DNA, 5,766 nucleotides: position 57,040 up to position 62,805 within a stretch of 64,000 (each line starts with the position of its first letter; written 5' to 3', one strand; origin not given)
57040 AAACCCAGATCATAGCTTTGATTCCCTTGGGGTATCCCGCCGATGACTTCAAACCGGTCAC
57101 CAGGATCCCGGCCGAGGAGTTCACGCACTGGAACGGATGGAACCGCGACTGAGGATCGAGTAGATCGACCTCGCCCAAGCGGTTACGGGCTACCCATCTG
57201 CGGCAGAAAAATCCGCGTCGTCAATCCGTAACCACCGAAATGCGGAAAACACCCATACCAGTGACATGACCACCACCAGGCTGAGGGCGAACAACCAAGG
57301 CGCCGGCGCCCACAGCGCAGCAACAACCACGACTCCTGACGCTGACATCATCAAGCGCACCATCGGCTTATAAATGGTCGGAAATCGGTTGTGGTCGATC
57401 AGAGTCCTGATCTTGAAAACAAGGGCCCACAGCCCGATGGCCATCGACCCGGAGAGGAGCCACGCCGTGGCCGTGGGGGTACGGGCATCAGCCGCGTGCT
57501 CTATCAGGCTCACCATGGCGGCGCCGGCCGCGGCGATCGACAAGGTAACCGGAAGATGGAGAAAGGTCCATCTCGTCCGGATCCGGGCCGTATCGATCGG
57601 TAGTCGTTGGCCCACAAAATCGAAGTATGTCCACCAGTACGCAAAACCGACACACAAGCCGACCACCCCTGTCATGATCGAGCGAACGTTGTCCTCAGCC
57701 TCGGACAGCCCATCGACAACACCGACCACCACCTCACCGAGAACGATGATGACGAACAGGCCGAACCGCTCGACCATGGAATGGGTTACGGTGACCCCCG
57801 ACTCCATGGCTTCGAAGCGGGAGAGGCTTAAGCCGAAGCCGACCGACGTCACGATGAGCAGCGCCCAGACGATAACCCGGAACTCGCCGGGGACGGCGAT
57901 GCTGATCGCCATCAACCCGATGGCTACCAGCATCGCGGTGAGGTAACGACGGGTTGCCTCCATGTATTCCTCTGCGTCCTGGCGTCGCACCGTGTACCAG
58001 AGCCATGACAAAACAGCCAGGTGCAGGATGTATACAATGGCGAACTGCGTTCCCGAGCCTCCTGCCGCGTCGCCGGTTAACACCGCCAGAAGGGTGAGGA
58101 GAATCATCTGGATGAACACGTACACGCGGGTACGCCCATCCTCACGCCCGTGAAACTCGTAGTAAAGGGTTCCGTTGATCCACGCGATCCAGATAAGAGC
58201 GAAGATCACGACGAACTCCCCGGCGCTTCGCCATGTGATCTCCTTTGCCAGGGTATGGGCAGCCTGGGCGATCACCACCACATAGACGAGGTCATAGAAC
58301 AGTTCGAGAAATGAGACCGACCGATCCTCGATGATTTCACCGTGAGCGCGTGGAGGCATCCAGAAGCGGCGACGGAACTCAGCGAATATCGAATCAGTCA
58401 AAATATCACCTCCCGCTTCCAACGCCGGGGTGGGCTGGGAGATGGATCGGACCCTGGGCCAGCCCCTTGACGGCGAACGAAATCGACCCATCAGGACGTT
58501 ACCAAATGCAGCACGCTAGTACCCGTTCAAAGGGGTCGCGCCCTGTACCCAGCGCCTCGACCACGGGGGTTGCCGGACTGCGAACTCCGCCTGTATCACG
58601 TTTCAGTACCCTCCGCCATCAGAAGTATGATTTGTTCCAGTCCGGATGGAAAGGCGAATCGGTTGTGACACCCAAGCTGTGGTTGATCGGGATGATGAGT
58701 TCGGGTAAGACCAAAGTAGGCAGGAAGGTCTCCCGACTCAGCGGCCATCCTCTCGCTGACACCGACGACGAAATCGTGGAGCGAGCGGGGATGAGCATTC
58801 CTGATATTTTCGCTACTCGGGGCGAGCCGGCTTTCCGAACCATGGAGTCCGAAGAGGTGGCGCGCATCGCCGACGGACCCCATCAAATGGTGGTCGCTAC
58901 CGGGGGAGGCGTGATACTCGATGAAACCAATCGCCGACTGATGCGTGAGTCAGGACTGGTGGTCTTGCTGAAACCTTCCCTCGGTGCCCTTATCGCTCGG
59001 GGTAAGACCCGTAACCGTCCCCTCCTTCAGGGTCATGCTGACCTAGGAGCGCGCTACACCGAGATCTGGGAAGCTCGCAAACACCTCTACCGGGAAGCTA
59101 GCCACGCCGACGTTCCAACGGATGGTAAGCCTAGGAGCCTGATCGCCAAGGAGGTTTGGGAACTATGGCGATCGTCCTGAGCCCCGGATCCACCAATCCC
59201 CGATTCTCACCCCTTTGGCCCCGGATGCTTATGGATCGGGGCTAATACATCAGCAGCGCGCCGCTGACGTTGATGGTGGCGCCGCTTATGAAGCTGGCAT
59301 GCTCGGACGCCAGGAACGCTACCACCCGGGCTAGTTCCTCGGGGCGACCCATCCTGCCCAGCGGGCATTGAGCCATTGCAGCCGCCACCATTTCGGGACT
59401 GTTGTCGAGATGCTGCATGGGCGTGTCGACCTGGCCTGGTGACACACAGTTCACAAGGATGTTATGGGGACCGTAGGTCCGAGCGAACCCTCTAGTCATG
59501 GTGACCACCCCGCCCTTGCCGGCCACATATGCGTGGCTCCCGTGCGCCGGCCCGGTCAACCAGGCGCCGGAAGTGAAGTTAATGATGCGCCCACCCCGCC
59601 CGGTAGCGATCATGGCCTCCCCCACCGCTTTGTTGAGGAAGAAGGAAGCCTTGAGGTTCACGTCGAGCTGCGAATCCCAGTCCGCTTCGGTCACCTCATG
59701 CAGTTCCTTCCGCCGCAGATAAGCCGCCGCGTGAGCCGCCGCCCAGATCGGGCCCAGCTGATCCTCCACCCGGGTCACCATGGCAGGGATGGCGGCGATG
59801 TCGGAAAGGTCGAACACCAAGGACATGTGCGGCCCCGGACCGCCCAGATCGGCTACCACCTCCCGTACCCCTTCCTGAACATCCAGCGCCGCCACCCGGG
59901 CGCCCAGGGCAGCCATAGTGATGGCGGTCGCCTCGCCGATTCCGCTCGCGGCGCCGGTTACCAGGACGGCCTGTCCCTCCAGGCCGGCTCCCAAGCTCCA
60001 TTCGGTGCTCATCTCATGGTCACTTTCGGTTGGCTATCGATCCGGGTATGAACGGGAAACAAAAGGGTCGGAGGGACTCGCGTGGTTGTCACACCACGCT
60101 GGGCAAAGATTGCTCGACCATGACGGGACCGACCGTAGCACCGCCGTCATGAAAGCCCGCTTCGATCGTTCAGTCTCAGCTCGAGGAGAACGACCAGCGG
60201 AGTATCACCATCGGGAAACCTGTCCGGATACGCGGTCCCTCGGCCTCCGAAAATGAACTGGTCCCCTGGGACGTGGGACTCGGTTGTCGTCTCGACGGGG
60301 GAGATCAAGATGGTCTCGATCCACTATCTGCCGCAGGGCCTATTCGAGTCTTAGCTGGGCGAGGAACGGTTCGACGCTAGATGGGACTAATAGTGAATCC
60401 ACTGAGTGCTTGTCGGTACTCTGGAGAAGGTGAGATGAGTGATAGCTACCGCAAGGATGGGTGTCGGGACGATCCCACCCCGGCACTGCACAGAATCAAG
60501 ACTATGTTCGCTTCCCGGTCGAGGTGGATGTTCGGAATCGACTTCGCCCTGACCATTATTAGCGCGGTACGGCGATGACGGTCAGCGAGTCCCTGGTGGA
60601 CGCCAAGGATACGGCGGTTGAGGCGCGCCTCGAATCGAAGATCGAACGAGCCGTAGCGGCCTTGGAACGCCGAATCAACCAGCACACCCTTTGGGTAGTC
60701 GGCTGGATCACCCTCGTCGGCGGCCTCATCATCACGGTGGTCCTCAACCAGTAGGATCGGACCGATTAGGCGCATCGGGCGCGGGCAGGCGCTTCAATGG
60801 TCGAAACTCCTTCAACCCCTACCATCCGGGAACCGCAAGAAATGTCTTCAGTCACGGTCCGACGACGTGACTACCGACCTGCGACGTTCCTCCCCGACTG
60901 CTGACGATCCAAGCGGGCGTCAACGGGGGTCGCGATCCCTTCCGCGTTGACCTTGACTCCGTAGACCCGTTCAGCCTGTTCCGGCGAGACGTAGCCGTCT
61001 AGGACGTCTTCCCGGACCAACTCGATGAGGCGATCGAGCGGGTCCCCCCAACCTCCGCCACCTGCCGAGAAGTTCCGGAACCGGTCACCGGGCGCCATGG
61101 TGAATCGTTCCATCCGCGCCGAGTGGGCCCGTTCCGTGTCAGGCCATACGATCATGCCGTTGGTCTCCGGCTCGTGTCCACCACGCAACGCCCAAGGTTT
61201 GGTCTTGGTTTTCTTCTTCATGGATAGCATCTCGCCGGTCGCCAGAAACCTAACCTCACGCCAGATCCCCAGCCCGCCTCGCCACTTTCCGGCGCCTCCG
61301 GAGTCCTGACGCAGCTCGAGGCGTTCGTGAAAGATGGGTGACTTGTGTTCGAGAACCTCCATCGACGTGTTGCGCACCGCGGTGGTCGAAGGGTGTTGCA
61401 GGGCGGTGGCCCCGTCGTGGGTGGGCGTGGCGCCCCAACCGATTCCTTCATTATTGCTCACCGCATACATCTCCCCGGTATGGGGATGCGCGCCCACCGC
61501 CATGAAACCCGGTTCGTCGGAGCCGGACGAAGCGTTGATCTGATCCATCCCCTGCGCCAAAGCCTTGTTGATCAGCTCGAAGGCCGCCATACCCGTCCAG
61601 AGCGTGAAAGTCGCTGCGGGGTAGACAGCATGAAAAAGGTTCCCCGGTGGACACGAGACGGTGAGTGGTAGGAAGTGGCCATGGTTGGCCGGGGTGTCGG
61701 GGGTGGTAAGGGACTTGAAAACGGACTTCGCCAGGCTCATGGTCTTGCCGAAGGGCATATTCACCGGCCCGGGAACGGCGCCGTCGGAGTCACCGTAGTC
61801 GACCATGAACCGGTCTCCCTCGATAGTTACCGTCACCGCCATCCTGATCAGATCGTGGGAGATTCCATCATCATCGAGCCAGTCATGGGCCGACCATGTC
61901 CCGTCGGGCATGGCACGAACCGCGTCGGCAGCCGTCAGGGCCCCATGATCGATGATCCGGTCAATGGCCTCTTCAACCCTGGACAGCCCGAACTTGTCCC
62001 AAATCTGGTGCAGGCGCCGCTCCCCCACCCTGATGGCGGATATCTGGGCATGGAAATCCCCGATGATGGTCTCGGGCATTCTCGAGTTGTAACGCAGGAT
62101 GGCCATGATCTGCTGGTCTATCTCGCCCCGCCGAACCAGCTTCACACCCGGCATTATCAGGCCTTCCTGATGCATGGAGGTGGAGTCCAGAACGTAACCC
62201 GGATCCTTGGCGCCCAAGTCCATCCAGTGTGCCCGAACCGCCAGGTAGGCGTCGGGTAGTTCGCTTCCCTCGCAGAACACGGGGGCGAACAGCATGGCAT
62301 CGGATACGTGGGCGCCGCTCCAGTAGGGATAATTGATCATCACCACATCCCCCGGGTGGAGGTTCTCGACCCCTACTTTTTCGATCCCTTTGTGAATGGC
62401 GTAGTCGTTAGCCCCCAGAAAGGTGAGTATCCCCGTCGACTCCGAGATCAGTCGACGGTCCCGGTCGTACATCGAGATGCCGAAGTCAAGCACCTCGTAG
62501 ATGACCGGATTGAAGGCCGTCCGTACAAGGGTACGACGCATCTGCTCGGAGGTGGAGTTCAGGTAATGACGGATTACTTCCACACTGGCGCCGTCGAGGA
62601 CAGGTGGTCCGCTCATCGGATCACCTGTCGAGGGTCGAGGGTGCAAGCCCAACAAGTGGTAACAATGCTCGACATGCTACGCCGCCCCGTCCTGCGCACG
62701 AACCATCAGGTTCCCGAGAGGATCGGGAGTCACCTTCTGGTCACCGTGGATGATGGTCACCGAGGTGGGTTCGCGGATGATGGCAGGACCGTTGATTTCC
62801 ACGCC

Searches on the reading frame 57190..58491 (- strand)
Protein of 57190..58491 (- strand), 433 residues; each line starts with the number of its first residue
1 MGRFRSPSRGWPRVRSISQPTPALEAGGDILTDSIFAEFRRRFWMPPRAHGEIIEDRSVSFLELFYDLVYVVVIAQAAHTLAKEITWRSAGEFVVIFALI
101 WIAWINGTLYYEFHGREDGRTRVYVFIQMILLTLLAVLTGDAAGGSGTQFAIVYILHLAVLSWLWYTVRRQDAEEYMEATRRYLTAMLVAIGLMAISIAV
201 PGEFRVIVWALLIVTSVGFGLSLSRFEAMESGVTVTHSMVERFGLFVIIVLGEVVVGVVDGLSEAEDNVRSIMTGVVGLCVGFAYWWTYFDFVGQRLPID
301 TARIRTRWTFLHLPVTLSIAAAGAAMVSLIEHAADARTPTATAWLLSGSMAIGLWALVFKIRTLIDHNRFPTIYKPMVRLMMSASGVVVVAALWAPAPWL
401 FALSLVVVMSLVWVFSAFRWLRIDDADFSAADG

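Call 60: search_protein_families(library=pfam, proteins=[window:57190-58491:-], max_evalue=0.00001)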
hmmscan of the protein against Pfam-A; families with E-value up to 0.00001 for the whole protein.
window:57190-58491:- (433 aa): 1 family
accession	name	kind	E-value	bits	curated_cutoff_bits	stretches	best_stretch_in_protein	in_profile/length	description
PF06772.16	LtrA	-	3.7e-63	214.4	31.9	1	59-407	2-355/356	Bacterial low temperature requirement A protein (LtrA)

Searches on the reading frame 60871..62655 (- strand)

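Call 60: search_protein_families(library=pfam, proteins=[window:60871-62655:-], max_evalue=0.00001)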
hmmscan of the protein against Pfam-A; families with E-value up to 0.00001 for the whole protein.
window:60871-62655:- (594 aa): 1 family
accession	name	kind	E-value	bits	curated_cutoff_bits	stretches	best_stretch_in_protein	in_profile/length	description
PF02538.19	Hydantoinase_B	-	2e-150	502.1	26.8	1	22-539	2-519/519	Hydantoinase B/oxoprolinase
